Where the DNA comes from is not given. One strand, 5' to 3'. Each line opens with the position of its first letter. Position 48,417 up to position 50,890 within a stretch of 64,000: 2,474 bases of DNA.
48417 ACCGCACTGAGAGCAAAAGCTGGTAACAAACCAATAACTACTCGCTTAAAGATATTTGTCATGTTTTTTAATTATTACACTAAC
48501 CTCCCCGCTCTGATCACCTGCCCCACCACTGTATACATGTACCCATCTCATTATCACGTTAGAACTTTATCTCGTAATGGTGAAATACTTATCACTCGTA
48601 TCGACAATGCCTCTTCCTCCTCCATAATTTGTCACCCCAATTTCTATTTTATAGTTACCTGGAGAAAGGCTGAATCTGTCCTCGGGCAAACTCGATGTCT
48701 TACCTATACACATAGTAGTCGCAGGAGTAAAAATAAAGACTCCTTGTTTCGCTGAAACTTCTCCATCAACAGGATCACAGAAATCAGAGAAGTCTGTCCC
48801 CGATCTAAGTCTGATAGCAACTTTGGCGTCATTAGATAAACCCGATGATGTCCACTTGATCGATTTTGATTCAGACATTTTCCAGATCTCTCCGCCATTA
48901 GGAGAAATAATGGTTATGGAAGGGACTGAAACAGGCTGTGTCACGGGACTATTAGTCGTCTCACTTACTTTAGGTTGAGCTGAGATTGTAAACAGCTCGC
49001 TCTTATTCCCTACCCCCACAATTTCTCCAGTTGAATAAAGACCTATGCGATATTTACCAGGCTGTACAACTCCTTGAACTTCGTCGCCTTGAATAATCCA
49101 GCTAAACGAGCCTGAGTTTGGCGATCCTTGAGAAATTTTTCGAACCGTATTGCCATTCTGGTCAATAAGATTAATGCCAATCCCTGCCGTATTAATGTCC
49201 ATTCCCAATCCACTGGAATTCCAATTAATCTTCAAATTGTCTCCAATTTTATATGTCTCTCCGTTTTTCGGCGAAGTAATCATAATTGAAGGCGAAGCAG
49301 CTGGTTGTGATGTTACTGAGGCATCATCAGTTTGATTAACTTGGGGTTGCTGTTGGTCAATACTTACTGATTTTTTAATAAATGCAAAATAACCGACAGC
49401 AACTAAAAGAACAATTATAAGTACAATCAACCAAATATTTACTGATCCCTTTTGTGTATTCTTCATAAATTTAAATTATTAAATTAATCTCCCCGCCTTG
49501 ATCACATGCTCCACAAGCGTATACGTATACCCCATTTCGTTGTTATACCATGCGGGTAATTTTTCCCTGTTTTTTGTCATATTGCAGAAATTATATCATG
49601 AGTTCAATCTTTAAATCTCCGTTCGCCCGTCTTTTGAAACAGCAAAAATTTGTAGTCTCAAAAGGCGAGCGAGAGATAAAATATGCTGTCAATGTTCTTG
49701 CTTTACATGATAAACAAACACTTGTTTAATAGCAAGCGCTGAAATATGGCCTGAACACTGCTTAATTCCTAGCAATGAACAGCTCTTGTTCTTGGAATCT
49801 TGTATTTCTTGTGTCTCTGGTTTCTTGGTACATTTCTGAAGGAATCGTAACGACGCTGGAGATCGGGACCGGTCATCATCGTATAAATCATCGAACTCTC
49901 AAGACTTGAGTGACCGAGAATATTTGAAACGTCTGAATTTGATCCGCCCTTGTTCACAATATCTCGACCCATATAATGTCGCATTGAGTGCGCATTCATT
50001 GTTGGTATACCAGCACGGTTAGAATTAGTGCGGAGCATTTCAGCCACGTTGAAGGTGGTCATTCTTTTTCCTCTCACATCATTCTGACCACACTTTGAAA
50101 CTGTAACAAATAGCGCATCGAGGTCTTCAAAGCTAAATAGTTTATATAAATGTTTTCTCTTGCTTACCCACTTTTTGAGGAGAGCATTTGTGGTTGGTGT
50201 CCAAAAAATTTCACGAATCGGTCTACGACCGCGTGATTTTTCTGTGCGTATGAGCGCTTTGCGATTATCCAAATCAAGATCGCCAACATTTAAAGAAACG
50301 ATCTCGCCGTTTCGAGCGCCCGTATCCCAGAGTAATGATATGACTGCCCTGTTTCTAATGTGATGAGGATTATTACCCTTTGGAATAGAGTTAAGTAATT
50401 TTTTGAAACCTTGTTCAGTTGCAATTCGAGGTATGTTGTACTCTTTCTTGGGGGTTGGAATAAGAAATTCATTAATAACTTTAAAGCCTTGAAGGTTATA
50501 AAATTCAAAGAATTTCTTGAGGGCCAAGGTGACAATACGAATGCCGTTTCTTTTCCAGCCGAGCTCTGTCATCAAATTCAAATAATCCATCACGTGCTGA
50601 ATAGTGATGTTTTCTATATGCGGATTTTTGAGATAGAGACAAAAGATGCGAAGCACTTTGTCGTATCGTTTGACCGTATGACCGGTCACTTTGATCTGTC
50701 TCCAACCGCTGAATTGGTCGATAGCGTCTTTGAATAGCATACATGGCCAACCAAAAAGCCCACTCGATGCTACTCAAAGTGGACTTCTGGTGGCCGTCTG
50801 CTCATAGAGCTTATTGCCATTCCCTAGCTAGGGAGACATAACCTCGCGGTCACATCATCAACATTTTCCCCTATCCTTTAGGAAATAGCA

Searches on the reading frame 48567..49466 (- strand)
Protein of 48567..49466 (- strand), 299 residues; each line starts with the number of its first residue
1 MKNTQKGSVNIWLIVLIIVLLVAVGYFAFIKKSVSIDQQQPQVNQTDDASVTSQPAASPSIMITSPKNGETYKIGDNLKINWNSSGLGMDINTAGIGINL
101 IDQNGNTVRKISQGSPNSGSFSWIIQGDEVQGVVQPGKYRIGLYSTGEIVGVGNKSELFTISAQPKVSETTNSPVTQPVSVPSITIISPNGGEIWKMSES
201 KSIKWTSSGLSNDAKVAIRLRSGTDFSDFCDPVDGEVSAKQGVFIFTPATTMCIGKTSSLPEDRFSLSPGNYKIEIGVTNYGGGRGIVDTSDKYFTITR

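Call 11: search_protein_families(library=pfam, proteins=[window:48567-49466:-], max_evalue=0.01)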
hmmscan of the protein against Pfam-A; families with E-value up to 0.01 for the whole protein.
window:48567-49466:- (299 aa): 5 families
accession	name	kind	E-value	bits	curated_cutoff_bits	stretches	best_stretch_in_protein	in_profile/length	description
PF10342.15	Kre9_KNH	-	1.5e-08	35.7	24.6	1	65-161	1-94/94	Kre9/KNH-like N-terminal Ig-like domain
PF13860.13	FlgD_ig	-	1.7e-05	25.2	27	1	99-146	28-76/79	FlgD Ig-like domain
PF17957.7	Big_7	-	0.00013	23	24.1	0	59-89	1-30/70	Bacterial Ig domain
PF14221.11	DUF4330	-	0.00048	20.7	27.6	1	7-76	12-82/167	Domain of unknown function (DUF4330)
PF14610.12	Psg1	-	0.0079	16.4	30.1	0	65-132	29-102/186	Ykl077w/Psg1 (Pma1 Stabilization in Golgi)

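Call 16: find_encoding_contigs(protein=window:48567-49466:-, flank=10000, max_places=10)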
Protein window:48567-49466:- (299 aa): 8 contigs read that carry it; 4 places shown.
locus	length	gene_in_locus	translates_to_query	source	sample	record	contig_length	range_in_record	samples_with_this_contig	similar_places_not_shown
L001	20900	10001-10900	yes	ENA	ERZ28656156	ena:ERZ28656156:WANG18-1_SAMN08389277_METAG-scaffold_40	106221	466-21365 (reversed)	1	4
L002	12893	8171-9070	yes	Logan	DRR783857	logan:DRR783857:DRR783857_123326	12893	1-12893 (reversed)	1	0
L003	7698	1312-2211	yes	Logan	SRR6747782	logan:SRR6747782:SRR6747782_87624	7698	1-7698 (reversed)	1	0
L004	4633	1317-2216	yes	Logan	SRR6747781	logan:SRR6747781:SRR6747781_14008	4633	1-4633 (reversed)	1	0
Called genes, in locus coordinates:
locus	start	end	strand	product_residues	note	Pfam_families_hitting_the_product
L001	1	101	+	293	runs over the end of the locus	PF00490:ALAD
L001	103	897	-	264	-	PF02540:NAD_synthase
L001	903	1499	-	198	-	-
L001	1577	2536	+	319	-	PF13379:NMT1_2, PF04069:OpuAC (faint), PF12974:Phosphonate-bd (weak), PF09084:NMT1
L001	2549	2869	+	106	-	PF01227:GTP_cyclohydroI (weak)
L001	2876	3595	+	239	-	PF02475:TRM5-TYW2_MTfase (weak), PF05175:MTS, PF06325:PrmA, PF13847:Methyltransf_31, PF08242:Methyltransf_12 (faint), PF09445:Methyltransf_15 (weak), PF13649:Methyltransf_25 (weak)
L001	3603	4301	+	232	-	PF02592:Vut_1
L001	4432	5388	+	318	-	PF13379:NMT1_2, PF03180:Lipoprotein_9 (faint), PF04069:OpuAC, PF09084:NMT1, PF16868:NMT1_3 (weak), PF12974:Phosphonate-bd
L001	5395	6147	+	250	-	PF00005:ABC_tran, PF02463:SMC_N (faint), PF13304:AAA_21 (faint)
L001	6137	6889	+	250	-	PF00528:BPD_transp_1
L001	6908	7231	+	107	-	PF01371:Trp_repressor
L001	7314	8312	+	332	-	PF00156:Pribosyltran (faint)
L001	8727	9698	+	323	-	PF00589:Phage_integrase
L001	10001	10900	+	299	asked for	PF10342:Kre9_KNH (faint), PF13860:FlgD_ig (faint)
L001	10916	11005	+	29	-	-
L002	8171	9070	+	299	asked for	PF10342:Kre9_KNH (faint), PF13860:FlgD_ig (faint)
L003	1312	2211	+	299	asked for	PF10342:Kre9_KNH (faint), PF13860:FlgD_ig (faint)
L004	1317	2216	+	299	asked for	PF10342:Kre9_KNH (faint), PF13860:FlgD_ig (faint)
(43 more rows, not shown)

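Call 20: find_homologous_proteins(query=window:48567-49466:-)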
Query window:48567-49466:- (299 aa): 3 proteins with E <= 0.001 among 1289 candidates.
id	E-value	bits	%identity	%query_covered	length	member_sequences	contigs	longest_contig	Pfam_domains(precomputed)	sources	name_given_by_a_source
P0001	2.2e-191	652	100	100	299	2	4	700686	PF10342.16,PF13860.13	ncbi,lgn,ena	-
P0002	1.2e-65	240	49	88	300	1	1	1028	PF17957.8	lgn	-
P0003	3.2e-8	51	28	53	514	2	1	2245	PF16974.12,PF20009.5,PF10342.16,PF07705.18,PF03443.21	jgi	jgi:hypothetical protein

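Call 24: find_encoding_contigs(protein=P0002, flank=10000)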
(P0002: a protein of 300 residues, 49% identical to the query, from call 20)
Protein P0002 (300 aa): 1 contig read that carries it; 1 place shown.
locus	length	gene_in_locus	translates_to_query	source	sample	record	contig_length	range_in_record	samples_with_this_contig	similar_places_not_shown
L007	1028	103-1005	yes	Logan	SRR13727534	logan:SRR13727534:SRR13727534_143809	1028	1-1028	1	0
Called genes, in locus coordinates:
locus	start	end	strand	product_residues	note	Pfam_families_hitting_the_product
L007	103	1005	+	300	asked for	PF17957:Big_7 (faint)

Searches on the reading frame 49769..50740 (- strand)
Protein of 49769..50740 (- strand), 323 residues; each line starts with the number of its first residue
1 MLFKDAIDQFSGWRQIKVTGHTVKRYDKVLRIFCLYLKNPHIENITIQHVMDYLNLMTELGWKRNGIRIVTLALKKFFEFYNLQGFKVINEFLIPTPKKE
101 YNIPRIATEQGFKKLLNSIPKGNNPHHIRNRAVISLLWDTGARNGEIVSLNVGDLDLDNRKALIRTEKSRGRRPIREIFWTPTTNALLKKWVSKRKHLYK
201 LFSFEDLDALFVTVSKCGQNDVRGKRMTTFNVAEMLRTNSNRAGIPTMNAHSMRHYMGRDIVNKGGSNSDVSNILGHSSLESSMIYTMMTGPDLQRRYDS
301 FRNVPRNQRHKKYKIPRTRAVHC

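Call 11: search_protein_families(library=pfam, proteins=[window:49769-50740:-], max_evalue=0.01)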
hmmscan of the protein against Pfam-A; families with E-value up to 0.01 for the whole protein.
window:49769-50740:- (323 aa): 3 families
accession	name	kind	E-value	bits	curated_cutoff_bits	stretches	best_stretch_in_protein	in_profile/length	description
PF00589.27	Phage_integrase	-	1.2e-25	90.7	27.1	1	109-288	5-167/172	Phage integrase family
PF02899.23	Phage_int_SAM_1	-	0.00026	21.6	22.3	1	20-81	16-79/83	Phage integrase, N-terminal SAM-like domain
PF13495.12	Phage_int_SAM_4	-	0.0041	17.9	27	1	20-79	16-76/85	Phage integrase, N-terminal SAM-like domain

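Call 39: find_related_loci(query=window:49769-50740:-, collection=viral_contigs, flank=10000)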
Query window:49769-50740:- (323 aa) in viral_contigs; peptide patterns used: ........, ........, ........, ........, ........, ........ (x = any residue, [..] = any of these).
9 stretches matched a pattern; 1 encode a relative of the query (tblastn E <= 1e-3); 1 distinct loci.
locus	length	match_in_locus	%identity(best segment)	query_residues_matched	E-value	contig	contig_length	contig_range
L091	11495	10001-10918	54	1-308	1e-107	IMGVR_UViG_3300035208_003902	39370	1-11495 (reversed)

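Call 50: find_related_loci(query=A2, collection=metagenome_contigs, flank=10000)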
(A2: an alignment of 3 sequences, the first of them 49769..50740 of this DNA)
Query A2 (323 aa) in metagenome_contigs; peptide patterns used: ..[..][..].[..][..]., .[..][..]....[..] (x = any residue, [..] = any of these).
600 stretches matched a pattern (row limit reached: there are more); 161 encode a relative of the query (tblastn E <= 1e-3); the best 80 are kept; 80 distinct loci.
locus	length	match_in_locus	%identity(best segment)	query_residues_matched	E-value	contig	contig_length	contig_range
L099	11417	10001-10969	84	1-323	0e+0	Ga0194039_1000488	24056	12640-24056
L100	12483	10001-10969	84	1-323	0e+0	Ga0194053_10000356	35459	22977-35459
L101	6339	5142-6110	84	1-323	0e+0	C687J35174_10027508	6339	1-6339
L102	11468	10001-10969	83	1-323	0e+0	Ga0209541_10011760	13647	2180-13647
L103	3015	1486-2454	82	1-323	0e+0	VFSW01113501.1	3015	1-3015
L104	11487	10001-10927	80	1-309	8e-174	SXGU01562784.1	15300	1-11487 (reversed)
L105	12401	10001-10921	61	1-303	9e-124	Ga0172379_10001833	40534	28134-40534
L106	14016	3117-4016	58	1-303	6e-119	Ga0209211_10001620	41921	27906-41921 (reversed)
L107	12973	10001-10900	58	1-303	5e-119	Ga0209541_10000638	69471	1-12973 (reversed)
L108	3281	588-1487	58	1-303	2e-122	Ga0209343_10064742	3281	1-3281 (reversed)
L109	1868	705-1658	56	1-315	6e-126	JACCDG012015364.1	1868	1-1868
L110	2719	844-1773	55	1-309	7e-122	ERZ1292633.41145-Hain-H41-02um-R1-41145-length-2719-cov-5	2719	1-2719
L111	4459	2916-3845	55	1-309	5e-118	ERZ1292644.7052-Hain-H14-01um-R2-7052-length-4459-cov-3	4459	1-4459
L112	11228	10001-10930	55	1-309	1e-116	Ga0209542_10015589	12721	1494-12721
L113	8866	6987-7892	58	1-303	2e-116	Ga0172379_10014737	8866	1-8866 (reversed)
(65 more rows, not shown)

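Call 51: find_related_loci(query=A2, collection=viral_contigs, flank=10000)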
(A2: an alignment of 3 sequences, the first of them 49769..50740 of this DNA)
Query A2 (323 aa) in viral_contigs; peptide patterns used: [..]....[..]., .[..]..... (x = any residue, [..] = any of these).
219 stretches matched a pattern; 20 encode a relative of the query (tblastn E <= 1e-3); 20 distinct loci.
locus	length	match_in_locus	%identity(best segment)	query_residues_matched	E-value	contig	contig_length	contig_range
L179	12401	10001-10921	61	1-303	3e-124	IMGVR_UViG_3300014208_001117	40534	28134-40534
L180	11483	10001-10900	58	1-303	2e-119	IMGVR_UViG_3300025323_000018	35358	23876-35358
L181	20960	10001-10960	54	1-315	1e-116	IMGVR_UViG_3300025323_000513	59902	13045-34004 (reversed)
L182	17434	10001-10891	56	3-302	5e-113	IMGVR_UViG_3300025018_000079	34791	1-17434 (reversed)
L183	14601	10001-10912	55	1-307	3e-111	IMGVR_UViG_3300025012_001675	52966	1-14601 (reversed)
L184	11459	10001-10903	54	1-301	3e-110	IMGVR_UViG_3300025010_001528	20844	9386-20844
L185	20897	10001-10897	55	1-302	4e-109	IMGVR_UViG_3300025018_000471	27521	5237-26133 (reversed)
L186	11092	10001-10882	55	1-297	2e-107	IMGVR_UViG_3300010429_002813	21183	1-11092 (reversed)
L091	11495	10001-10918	54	1-308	3e-106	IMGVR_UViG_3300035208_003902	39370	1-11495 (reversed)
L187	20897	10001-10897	53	1-301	2e-102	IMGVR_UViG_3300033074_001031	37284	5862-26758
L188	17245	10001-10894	50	1-301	2e-97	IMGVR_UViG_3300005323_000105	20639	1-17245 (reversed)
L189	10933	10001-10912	47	1-304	1e-91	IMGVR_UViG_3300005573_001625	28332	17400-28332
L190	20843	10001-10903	49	1-305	4e-88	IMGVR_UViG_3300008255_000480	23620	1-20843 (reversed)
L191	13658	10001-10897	45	1-302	4e-88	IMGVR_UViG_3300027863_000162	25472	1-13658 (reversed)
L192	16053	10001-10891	45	1-298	2e-83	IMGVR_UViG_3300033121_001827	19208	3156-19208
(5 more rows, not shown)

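Call 66: search_protein_families(library=phrogs, proteins=[L179:572-1864:+, L179:1890-8099:+, L179:8621-9730:+], max_evalue=0.001)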
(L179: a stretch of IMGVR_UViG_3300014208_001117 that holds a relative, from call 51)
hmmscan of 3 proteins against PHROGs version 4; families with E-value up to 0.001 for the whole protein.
L179:572-1864:+ (430 aa): 3 families
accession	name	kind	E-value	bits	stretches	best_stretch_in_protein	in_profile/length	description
phrog_380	-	lysis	2e-06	28.1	1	2-73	183-260/309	endolysin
phrog_291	-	lysis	5e-06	26.5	1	3-74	430-498/509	endolysin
phrog_4602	-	other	0.0007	20.6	1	3-98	35-125/220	transglycosylase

L179:1890-8099:+ (2069 aa): 0 families

L179:8621-9730:+ (369 aa): 2 families
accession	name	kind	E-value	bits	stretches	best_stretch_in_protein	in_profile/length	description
phrog_1493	-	lysis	5.6e-05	23.5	1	266-364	227-306/394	endolysin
phrog_9589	-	lysis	0.00035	21.6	1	288-358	200-270/281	endolysin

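Call 90: search_solved_structures(query=window:49769-50740:-, max_evalue=0.001, show_alignments=1)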
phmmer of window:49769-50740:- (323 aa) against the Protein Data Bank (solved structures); distinct sequences matched with E-value up to 0.001: 8.
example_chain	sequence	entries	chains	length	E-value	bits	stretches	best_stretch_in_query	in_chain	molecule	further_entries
5hxy_A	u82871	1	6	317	1.5e-13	54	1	19-302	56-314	Tyrosine recombinase XerA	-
4a8e_A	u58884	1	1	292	6e-13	52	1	5-295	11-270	PROBABLE TYROSINE RECOMBINASE XERC-LIKE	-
1a0p_A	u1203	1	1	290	5e-11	45.7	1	13-293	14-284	SITE-SPECIFIC RECOMBINASE XERD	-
9i5v_14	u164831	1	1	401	2.7e-10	43.3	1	55-304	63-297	Ribosome-associated translation inhibitor RaiA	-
5dcf_A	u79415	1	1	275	7e-07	32.1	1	114-296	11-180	Tyrosine recombinase XerD,DNA translocase FtsK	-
5jjv_A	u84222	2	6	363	4.6e-06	29.4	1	103-290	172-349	Tyrosine recombinase XerH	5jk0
2a3v_A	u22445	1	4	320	0.00035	23.2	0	223-289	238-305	site-specific recombinase IntI4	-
5dor_A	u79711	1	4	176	0.00097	21.8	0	249-291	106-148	Integrase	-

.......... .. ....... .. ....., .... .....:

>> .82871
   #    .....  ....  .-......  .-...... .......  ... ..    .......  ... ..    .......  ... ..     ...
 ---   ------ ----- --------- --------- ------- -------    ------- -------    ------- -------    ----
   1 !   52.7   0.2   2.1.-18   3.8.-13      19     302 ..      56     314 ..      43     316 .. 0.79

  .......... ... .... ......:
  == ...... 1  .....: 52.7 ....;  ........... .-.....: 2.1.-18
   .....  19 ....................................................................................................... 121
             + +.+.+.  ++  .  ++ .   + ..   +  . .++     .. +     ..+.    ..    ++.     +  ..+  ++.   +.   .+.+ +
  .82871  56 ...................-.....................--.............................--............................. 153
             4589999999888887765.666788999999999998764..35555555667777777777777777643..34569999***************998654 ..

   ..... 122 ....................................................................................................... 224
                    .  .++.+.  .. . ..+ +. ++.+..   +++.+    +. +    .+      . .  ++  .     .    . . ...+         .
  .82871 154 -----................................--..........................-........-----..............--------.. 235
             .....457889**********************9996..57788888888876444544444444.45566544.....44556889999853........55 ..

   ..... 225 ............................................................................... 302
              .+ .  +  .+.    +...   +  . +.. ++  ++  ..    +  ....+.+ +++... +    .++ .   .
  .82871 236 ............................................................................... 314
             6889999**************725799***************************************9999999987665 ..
